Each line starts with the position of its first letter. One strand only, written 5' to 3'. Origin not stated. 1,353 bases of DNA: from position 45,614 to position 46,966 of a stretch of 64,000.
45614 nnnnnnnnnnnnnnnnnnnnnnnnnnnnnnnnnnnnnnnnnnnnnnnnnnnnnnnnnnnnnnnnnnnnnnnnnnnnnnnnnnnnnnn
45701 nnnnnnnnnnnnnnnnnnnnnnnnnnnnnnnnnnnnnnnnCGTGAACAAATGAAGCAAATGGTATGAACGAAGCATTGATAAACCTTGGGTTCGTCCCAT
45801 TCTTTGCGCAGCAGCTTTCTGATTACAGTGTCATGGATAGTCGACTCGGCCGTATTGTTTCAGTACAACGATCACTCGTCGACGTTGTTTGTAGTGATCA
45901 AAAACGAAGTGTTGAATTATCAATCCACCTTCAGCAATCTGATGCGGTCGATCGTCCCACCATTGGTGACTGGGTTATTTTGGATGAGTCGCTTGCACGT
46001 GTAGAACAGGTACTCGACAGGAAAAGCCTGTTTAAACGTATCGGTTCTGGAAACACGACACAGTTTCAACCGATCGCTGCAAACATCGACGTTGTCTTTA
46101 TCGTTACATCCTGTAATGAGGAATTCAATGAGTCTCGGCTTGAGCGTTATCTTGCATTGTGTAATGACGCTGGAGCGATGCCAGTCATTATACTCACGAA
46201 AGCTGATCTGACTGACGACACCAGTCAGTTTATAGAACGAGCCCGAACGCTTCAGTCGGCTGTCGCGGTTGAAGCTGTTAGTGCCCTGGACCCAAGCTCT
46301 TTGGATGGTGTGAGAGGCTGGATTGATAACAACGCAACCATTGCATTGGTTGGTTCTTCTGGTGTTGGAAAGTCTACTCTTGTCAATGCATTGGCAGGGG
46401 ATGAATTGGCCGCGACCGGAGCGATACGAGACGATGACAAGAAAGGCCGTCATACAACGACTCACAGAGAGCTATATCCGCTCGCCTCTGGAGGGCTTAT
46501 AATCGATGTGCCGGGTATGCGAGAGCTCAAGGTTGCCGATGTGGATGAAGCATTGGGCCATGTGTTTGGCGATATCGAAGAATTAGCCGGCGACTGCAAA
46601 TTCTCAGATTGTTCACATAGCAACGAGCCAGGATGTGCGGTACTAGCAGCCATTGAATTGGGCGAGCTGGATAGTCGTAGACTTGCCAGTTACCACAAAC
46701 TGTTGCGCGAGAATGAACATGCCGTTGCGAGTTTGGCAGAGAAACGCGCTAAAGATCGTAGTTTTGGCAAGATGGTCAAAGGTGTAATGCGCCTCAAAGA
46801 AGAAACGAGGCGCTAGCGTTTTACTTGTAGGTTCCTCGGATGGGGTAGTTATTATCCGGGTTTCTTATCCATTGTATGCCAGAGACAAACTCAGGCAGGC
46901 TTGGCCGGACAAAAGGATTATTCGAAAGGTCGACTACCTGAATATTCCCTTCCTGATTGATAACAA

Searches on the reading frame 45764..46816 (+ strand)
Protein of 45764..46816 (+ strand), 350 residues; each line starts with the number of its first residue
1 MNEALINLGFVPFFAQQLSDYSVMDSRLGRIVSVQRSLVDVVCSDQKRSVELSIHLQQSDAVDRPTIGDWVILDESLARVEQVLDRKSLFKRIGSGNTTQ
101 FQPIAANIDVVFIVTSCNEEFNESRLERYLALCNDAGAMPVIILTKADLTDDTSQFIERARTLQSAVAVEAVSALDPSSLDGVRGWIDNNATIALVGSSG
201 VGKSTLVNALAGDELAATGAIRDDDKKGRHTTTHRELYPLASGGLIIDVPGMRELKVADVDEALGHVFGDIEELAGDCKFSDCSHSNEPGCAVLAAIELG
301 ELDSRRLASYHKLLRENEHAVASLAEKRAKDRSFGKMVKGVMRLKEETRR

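Call 10: search_protein_families(library=pfam, proteins=[window:45764-46816:+], max_evalue=0.01)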
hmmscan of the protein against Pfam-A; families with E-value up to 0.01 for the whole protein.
window:45764-46816:+ (350 aa): 12 families
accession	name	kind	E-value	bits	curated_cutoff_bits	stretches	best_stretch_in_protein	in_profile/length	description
PF03193.22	RsgA_GTPase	-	3.2e-48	164.3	30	1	83-257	1-173/174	RsgA GTPase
PF01926.29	MMR_HSR1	-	6.5e-08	33.1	21.9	1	192-273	1-75/113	50S ribosome-binding GTPase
PF00005.33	ABC_tran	-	1.5e-07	32.5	25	1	182-230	3-51/137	ABC transporter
PF00350.29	Dynamin_N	-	4.2e-06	27.3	27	1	193-220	1-28/168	Dynamin family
PF10662.15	PduV-EutP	-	0.00015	22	21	0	192-216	3-27/143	Ethanolamine utilisation - propanediol utilisation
PF02421.24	FeoB_N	-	0.00056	19.9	27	1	192-263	2-68/156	Ferrous iron transport protein B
PF13481.12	AAA_25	-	0.00065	19.8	27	1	167-211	10-54/195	AAA domain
PF00735.24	Septin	-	0.0012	18.6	26.2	1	191-232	5-46/280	Septin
PF13555.12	AAA_29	-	0.0013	18.9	27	1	187-210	19-42/61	P-loop containing region of AAA domain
PF00004.35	AAA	-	0.0021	19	21.2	0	194-213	2-21/131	ATPase family associated with various cellular activities (AAA)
PF00009.33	GTP_EFTU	-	0.0069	16.4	26.5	0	105-161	90-144/188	Elongation factor Tu GTP binding domain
PF01695.23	IstB_IS21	-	0.0088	16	24.1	0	185-215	87-117/238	IstB-like ATP binding protein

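Call 97: find_encoding_contigs(protein=window:45764-46816:+, flank=1000, max_places=3)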
Protein window:45764-46816:+ (350 aa): 3 contigs read that carry it; 1 place shown.
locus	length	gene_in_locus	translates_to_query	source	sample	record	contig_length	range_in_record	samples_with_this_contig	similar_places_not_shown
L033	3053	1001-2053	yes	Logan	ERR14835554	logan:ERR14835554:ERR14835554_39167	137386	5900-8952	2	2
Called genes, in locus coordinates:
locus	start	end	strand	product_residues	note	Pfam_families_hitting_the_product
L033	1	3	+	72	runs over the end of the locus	-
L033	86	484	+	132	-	-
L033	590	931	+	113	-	-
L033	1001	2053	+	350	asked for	PF03193:RsgA_GTPase, PF00350:Dynamin_N (faint), PF00005:ABC_tran (weak), PF01926:MMR_HSR1 (weak)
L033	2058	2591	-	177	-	PF00578:AhpC-TSA, PF08534:Redoxin, PF13905:Thioredoxin_8 (weak)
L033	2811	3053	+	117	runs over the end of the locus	PF07237:DUF1428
